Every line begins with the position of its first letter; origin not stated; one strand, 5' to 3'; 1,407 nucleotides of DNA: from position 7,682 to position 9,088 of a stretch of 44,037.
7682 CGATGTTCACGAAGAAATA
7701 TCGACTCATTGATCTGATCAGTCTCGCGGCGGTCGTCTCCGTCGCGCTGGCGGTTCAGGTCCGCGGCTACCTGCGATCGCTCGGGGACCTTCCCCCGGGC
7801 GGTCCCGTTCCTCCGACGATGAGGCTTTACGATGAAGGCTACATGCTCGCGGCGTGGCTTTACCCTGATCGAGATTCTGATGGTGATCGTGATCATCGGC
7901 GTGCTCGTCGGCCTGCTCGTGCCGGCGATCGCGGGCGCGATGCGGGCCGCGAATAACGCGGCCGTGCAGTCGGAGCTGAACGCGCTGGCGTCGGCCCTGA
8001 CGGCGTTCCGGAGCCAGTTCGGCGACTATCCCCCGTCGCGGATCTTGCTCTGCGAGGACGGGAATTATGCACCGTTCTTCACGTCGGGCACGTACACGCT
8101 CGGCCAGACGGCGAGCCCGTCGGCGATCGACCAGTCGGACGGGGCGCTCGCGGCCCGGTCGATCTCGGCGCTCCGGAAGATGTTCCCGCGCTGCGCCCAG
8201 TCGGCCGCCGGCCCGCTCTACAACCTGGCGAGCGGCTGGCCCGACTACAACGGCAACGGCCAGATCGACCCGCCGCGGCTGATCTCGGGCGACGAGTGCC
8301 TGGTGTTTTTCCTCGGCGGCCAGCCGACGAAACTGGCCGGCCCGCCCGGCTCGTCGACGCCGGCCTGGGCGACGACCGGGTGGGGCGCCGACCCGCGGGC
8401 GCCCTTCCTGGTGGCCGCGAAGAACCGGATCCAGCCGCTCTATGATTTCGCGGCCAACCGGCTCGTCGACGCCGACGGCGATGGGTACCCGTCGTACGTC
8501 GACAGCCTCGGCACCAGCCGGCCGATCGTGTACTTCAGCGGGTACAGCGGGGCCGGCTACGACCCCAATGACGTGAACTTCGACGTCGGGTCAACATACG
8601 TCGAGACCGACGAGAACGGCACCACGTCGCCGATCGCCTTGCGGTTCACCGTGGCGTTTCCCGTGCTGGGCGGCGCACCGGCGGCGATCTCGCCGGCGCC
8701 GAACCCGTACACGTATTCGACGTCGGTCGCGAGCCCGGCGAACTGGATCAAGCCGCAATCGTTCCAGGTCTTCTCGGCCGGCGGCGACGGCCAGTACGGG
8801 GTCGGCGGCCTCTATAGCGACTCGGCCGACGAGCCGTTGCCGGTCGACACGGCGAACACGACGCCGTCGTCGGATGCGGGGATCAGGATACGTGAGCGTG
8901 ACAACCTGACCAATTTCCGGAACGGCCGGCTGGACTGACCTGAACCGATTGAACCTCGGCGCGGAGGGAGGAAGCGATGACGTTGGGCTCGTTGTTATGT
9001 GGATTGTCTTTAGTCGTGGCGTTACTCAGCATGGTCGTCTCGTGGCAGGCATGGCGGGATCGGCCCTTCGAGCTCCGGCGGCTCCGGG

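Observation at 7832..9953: Phage-encoded GspG/type-IV-pilin-like prepilin heading a three-gene accessory block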

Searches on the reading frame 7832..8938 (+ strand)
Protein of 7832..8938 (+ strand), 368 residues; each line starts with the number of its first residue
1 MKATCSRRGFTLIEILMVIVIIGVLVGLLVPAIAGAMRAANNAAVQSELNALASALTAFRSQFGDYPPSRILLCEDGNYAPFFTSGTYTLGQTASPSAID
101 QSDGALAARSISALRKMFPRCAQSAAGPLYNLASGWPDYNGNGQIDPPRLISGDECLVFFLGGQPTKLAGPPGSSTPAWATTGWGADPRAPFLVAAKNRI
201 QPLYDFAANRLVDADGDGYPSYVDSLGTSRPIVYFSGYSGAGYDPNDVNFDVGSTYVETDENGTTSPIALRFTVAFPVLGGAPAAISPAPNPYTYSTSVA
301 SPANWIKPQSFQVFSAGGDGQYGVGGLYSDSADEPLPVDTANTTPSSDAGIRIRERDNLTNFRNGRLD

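Call 3: search_protein_families(library=pfam, proteins=[window:7832-8938:+], max_evalue=0.1)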
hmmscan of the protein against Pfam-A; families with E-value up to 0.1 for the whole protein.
window:7832-8938:+ (368 aa): 2 families
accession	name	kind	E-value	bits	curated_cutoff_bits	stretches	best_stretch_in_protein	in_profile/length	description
PF07963.17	N_methyl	-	1.7e-06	27.8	21.2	1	7-29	4-26/27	Prokaryotic N-terminal methylation motif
PF08334.16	T2SSG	-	0.022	15.3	21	0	34-68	3-37/108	Type II secretion system (T2SS), protein G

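Call 4: search_protein_families(library=ncbifam, proteins=[window:7832-8938:+], max_evalue=0.1)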
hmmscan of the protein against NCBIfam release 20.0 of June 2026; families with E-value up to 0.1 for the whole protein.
window:7832-8938:+ (368 aa): 12 families
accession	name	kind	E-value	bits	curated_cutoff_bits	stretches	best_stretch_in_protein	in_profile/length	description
TIGR01710.1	typeII_sec_gspG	equivalog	1.3e-14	54.3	88.85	1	8-69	1-62/134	type II secretion system major pseudopilin GspG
TIGR01708.2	typeII_sec_gspH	equivalog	1.5e-07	31.6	80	1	8-60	2-51/169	type II secretion system minor pseudopilin GspH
TIGR02532.1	IV_pilin_GFxxxE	domain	7.1e-07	28.8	16.3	1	7-29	1-23/24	prepilin-type N-terminal cleavage/methylation domain-containing protein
NF040999.1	pilin_ComGC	equivalog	8.1e-07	29.2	75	1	8-59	2-53/84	competence type IV pilus major pilin ComGC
NF041775.1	typeIV_PilA_Myxo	equivalog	1.4e-05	25.2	400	1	7-66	10-69/214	type IV pilin protein PilA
NF041013.1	T4P_ComGE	equivalog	1.7e-05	24.8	49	1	8-53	4-49/83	competence type IV pilus minor pilin ComGE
TIGR02596.1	TIGR02596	subfamily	5.7e-05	23.3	70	1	10-49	1-40/196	Verru_Chthon cassette protein D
NF007862.0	PRK10574.1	equivalog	6.4e-05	23.1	138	1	7-41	4-38/145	prepilin peptidase-dependent pilin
NF047828.1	T3SSXpsI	equivalog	0.0063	16.5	150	1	8-55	2-49/132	type II secretion system protein XpsI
NF040982.1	ComGD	equivalog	0.014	15.8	70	1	8-37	2-31/139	competence type IV pilus minor pilin ComGD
NF007800.0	PRK10506.1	equivalog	0.057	13.2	158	1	6-26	7-27/163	prepilin peptidase-dependent protein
NF041002.1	pilin_ComGF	equivalog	0.088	13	80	0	8-38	2-32/139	competence type IV pilus minor pilin ComGF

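Call 8: search_protein_families(library=phrogs, proteins=[window:7832-8938:+], max_evalue=0.001)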
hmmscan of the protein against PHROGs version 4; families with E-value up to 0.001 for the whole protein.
window:7832-8938:+ (368 aa): 4 families
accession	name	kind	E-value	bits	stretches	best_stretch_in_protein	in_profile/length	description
phrog_11596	-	unknown function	8.6e-06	26.7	1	8-48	6-46/187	-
phrog_13280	-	unknown function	5.5e-05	24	1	8-45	4-42/67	-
phrog_3433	-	moron, auxiliary metabolic gene and host takeover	7.7e-05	23.8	1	6-50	18-63/127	pilin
phrog_11263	-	unknown function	0.00015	22.5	1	8-35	2-29/72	-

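Call 10: find_homologous_proteins(query=window:7832-8938:+, max_evalue=0.001)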
Query window:7832-8938:+ (368 aa): 456 proteins with E <= 0.001 among 8000 candidates; the best 120 are listed.
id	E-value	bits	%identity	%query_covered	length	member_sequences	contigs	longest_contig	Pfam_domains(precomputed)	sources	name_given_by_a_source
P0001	9.7e-232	787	100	96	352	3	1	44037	-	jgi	jgi:general secretion pathway protein G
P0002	1.1e-124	434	57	100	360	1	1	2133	PF07963.18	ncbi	-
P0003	9.3e-119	415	56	100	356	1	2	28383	PF07963.18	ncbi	-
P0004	1.5e-118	414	55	98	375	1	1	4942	PF07963.18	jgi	jgi:prepilin-type N-terminal cleavage/methylation domain-containing protein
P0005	2.1e-116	407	58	96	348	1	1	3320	-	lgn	-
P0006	2.0e-115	404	54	100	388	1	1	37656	-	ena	-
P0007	2.1e-113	397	53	98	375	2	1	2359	PF07963.18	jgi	-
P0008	9.9e-113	395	52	98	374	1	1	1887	PF07963.18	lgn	-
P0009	6.8e-111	389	53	100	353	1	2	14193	PF07963.18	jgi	jgi:prepilin-type N-terminal cleavage/methylation domain-containing protein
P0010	3.3e-109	383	51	100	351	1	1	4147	PF07963.18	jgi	jgi:prepilin-type N-terminal cleavage/methylation domain-containing protein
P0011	1.7e-108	381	53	98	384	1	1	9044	PF07963.18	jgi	jgi:prepilin-type N-terminal cleavage/methylation domain-containing protein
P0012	3.6e-108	380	51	100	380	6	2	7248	PF07963.18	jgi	jgi:prepilin-type N-terminal cleavage/methylation domain-containing protein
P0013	1.1e-106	375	52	100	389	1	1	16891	-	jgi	jgi:prepilin-type N-terminal cleavage/methylation domain-containing protein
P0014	8.4e-103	362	51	100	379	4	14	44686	PF07963.18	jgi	jgi:prepilin-type N-terminal cleavage/methylation domain-containing protein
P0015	2.4e-102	361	51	98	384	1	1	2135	PF07963.18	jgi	jgi:general secretion pathway protein G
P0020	6.8e-94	333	48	98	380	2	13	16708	-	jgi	jgi:prepilin-type N-terminal cleavage/methylation domain-containing protein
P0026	7.2e-81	290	46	98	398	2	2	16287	PF07963.18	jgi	jgi:prepilin-type N-terminal cleavage/methylation domain-containing protein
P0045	3.4e-72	262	43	98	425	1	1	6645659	PF07963.18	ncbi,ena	-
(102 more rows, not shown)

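Call 11: search_solved_structures(query=window:7832-8938:+, max_evalue=1, show_alignments=2)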
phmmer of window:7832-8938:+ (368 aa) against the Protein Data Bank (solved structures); distinct sequences matched with E-value up to 1: 28.
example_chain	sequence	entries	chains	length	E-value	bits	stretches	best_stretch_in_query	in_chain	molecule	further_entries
7tgg_A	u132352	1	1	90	2.2e-08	36.7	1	6-69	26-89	Geopilin domain 1 protein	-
9egp_A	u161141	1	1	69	4e-08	35.9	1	6-67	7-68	Geopilin domain 1 protein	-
5wda_A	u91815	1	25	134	1e-06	31.3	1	10-69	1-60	General secretion pathway protein G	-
2m7g_A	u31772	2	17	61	2.3e-06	30.1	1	10-69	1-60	Geopilin domain 1 protein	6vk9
8pfb_G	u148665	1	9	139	1e-05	28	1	10-85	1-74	Type IV pilin PilE1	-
6xxe_A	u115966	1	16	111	0.00022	23.6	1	10-68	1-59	Uncharacterized protein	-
8qqj_J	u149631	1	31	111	0.00026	23.3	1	10-67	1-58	Type IV narrow pilus major component PilA5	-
6xxd_A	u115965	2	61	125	0.00032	23.1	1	10-69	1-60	PilA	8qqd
7rja_D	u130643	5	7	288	0.0039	19.5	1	38-110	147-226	Ubiquinol--cytochrome-c reductase catalytic subunit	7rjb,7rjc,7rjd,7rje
8uhf_A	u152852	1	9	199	0.0073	18.6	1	11-99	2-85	Toxin co-regulated pilin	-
9laa_A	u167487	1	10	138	0.0098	18.2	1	6-45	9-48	Type IV pilin protein PilA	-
8tj2_C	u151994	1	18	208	0.016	17.5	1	10-66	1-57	Type IV major pilin protein PilA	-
8ab6_D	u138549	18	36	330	0.016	17.4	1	36-110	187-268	YALI0A17468p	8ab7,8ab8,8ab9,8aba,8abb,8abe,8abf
5kua_A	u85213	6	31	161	0.065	15.5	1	10-69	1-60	pilin | Neisseria meningitidis PilE variant SB-GATDH | Neisseria meningitidis PilE, SB-DATDH variant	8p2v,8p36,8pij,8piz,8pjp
9lab_B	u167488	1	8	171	0.066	15.4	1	7-55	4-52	MSHA major pilin subunit MshA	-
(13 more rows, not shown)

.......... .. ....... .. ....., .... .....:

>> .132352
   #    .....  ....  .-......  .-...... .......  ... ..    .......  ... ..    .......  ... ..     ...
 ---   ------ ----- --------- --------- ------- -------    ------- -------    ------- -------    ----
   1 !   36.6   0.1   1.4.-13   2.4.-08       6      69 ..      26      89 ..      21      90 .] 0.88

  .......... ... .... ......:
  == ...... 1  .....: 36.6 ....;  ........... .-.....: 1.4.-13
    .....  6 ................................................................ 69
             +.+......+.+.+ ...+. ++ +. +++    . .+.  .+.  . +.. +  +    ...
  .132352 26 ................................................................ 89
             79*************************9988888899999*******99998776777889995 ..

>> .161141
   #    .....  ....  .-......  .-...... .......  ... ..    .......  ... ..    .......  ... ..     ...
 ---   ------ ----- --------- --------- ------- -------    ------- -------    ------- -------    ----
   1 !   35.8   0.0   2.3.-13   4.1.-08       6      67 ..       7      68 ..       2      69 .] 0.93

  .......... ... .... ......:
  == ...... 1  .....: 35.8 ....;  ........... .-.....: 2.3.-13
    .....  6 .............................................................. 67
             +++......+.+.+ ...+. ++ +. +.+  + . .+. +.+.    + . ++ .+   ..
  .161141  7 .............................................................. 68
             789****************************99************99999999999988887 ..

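Call 13: find_encoding_contigs(protein=P0045, flank=10000, max_places=2)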
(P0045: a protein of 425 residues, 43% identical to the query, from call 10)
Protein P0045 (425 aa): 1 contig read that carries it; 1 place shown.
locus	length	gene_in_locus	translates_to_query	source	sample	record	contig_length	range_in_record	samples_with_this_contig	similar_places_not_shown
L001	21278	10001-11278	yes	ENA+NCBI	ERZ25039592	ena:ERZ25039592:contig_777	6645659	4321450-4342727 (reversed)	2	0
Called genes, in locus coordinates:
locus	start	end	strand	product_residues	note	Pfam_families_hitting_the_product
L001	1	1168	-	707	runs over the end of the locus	-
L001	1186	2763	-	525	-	PF08666:SAF, PF04295:GD_AH_second, PF20629:GD_AH_C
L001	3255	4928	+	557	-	PF05157:MshEN, PF00437:T2SSE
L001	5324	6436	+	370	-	PF00437:T2SSE, PF13401:AAA_22 (weak)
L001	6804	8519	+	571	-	PF05157:MshEN, PF00437:T2SSE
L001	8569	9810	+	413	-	PF28597:T2SSF_N, PF00482:T2SSF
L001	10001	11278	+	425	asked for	PF07963:N_methyl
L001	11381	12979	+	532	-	-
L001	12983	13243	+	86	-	PF07963:N_methyl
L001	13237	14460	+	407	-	-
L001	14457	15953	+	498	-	-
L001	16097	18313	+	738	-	PF07963:N_methyl (weak)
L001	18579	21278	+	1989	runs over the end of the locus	-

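Call 14: find_encoding_contigs(protein=P0003, flank=10000, max_places=2)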
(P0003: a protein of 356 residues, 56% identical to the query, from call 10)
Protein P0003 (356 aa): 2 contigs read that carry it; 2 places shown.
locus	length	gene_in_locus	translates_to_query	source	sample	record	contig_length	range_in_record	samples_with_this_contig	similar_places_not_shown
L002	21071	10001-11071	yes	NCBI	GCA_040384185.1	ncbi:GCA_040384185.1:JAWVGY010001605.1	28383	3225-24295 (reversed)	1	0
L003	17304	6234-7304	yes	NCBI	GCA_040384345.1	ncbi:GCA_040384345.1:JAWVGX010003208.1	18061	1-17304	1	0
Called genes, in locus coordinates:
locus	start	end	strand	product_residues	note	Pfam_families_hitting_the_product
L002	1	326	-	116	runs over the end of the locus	-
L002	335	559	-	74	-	-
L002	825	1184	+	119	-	-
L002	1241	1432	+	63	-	-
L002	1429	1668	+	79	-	-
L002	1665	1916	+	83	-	-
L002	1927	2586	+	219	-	-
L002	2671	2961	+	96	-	PF22253:DUF6948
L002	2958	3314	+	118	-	-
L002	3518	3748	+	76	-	-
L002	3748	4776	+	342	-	-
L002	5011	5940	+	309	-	PF00589:Phage_integrase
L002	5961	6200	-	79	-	-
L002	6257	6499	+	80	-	-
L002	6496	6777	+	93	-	-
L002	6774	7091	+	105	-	-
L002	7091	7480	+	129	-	-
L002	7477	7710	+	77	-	-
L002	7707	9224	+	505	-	-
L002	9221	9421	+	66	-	-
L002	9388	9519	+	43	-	-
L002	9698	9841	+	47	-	-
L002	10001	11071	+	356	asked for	PF07963:N_methyl (weak)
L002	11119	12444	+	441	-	PF00589:Phage_integrase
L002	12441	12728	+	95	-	-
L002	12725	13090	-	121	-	-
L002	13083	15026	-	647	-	-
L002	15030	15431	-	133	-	-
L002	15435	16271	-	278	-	-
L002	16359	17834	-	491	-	-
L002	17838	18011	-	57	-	-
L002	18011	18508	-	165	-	-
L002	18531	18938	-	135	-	-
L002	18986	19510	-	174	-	-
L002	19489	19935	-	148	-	PF11367:Tail_completion_gp17 (weak)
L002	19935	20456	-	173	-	-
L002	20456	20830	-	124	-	-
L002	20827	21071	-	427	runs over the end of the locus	-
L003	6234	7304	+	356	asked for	PF07963:N_methyl (weak)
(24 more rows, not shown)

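Call 16: find_related_loci(query=A1, collection=viral_contigs, flank=10000)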
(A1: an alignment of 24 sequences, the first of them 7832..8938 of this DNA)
Query A1 (368 aa) in viral_contigs; peptide patterns used: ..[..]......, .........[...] (x = any residue, [..] = any of these).
43 stretches matched a pattern; 1 encode a relative of the query (tblastn E <= 1e-3); 1 distinct loci.
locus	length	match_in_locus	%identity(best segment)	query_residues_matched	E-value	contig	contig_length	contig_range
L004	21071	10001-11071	38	1-367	1e-52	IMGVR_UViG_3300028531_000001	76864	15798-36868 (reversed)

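Call 17: find_related_loci(query=A1, collection=genome_contigs, flank=10000)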
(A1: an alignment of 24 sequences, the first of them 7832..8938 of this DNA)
Query A1 (368 aa) in genome_contigs; peptide patterns used: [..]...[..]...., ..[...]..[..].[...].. (x = any residue, [..] = any of these).
381 stretches matched a pattern; 346 encode a relative of the query (tblastn E <= 1e-3); the best 80 are kept; 80 distinct loci.
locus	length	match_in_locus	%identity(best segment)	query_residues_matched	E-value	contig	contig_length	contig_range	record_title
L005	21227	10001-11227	43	3-368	2e-82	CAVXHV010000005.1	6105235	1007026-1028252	MAG: uncultured Planctomycetota bacterium isolate MFD04463.bin.2.228 genome assembly, contig: contig_19085, whole genome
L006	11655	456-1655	41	7-368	1e-80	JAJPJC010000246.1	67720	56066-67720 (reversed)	MAG: Isosphaeraceae bacterium isolate Centralia_MAG_412 k107_22612353, whole genome shotgun sequence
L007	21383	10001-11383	43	3-368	1e-78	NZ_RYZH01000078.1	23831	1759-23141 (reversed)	Tautonia sociabilis strain GM2012 NODE_78_length_23831_cov_5.61454_ID_5577, whole genome shotgun sequence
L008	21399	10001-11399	44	4-368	1e-78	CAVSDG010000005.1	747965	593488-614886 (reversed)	MAG: uncultured Planctomycetota bacterium isolate MFD02579.bin.2.28 genome assembly, contig: contig_27280, whole genome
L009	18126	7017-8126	43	7-368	2e-78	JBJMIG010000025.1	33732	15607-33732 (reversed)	MAG: Labedaea sp. isolate H1_18_all_fractions_conc_96_70_16 k255_1822958, whole genome shotgun sequence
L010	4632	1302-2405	43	7-368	3e-77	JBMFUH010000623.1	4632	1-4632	MAG: Isosphaeraceae bacterium isolate KM4347-34 NODE_4905_length_4632_cov_3.180905, whole genome shotgun sequence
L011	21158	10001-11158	43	10-368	1e-76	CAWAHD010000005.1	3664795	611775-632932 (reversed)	MAG: uncultured Isosphaeraceae bacterium isolate MFD02248.bin.2.64 genome assembly, contig: contig_6699, whole genome sh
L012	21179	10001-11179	41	8-363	3e-76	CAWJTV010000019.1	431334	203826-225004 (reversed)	MAG: uncultured Planctomycetota bacterium isolate MFD04463.bin.2.167 genome assembly, contig: contig_35279, whole genome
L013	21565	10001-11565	44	8-368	7e-76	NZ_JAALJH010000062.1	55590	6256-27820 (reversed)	Aquisphaera insulae strain JC669 62, whole genome shotgun sequence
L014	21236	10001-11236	40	1-368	7e-75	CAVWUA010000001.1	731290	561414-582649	MAG: uncultured Planctomycetota bacterium isolate MFD01721.bin.2.133 genome assembly, contig: contig_10470, whole genome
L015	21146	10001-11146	43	7-368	8e-74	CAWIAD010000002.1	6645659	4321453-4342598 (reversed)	MAG: uncultured Planctomycetaceae bacterium isolate MFD09495.bin.1.18 genome assembly, contig: contig_777, whole genome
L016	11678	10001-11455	40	1-368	4e-73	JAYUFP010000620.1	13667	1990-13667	MAG: Isosphaeraceae bacterium isolate GFS_7813 GFS_7813_619, whole genome shotgun sequence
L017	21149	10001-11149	43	9-368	2e-72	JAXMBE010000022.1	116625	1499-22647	MAG: Isosphaeraceae bacterium isolate STL-PLA28 C1.179.fa-22, whole genome shotgun sequence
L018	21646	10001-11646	40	3-368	1e-71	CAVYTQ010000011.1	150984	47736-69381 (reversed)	MAG: uncultured Planctomycetota bacterium isolate MFD09671.bin.2.154 genome assembly, contig: contig_32823, whole genome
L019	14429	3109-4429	42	9-368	8e-72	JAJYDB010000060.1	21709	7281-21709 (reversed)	MAG: Planctomycetota bacterium isolate BP9.bin82 NODE_4348_length_21709_cov_1.535585, whole genome shotgun sequence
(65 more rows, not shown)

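Call 20: find_encoding_contigs(protein=P0006, flank=10000, max_places=1)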
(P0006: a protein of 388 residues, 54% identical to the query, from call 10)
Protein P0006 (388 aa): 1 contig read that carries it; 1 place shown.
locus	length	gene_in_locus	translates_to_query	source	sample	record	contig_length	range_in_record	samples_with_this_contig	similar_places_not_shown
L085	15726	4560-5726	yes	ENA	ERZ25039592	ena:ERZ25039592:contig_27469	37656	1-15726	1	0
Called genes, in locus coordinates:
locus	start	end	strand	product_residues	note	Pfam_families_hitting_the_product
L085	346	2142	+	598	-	PF00772:DnaB, PF13148:DUF3987 (weak)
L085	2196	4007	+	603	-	-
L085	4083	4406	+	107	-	-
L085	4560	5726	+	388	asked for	-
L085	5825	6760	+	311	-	PF00535:Glycos_transf_2, PF10111:Glyco_tranf_2_2 (weak), PF13641:Glyco_tranf_2_3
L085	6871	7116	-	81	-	-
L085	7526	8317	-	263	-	-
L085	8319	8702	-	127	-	-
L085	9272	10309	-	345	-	-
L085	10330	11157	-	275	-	-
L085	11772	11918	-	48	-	-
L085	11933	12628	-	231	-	-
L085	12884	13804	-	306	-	-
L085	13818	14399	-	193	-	-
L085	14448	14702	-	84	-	-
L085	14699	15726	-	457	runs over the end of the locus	PF03496:ADPrib_exo_Tox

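Call 21: find_encoding_contigs(protein=P0014, flank=10000, max_places=2)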
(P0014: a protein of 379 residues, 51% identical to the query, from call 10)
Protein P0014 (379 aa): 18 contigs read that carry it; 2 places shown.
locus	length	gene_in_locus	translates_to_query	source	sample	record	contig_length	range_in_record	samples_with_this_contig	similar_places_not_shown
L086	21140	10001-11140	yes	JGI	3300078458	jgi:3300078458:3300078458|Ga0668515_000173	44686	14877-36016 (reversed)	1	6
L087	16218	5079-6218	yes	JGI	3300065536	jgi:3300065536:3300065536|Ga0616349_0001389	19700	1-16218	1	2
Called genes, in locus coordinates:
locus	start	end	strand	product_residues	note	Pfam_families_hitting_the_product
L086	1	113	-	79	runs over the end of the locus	-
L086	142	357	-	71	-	PF13560:HTH_31, PF01381:HTH_3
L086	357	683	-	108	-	-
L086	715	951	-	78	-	-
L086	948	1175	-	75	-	-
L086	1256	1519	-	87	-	-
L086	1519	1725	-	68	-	-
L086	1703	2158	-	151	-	-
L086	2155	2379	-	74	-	-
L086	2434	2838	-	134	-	-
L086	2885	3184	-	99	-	-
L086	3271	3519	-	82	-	-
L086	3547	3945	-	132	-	-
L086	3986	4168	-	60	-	-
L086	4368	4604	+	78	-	-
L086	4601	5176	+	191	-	-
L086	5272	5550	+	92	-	-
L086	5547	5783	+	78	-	-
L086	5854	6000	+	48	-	-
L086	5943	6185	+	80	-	-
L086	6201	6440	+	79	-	-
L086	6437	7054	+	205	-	-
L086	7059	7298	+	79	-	-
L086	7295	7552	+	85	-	-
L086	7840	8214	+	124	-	PF12840:HTH_20, PF01022:HTH_5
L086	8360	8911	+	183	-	-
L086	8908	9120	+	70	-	-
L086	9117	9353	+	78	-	-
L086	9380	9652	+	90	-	-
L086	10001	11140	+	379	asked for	PF07963:N_methyl (weak)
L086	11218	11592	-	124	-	-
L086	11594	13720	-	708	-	-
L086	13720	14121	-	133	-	-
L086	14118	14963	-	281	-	-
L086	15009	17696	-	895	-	PF10145:PhageMin_Tail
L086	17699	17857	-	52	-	-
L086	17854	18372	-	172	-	-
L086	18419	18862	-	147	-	-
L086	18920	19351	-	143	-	-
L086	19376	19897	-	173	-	-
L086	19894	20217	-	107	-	-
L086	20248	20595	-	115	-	-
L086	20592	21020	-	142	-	-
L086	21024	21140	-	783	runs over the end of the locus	-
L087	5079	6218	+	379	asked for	PF07963:N_methyl (weak)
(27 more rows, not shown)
